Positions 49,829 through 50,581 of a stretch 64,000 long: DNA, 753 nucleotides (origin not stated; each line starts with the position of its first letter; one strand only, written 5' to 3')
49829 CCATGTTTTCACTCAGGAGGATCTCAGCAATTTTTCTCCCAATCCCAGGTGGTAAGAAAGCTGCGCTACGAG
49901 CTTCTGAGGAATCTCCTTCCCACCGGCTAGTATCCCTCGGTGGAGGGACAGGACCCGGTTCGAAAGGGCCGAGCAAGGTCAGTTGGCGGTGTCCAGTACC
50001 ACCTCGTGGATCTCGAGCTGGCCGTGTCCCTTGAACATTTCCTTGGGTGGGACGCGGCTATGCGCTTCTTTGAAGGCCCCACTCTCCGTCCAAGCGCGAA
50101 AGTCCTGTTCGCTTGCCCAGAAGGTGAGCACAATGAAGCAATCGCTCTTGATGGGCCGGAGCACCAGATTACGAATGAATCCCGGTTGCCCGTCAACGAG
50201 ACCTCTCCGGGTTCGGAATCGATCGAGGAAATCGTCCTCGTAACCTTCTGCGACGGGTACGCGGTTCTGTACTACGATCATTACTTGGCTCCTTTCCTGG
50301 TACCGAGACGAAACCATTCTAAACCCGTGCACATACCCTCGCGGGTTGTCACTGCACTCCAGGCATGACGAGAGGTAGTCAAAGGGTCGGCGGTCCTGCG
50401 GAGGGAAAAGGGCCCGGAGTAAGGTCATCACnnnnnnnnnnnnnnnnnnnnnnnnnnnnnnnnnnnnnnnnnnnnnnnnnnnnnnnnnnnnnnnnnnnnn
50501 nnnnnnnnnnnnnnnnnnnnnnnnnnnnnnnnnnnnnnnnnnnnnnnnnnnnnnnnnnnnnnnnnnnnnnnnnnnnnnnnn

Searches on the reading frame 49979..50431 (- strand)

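Call 12: search_protein_families(library=pfam, proteins=[window:49979-50431:-], max_evalue=0.01)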
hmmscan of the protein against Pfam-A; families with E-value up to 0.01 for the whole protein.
window:49979-50431:- (150 aa): 1 family
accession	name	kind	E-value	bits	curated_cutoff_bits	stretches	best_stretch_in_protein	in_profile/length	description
PF03992.22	ABM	-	3.3e-18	66.1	23.1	1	51-125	1-77/78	Antibiotic biosynthesis monooxygenase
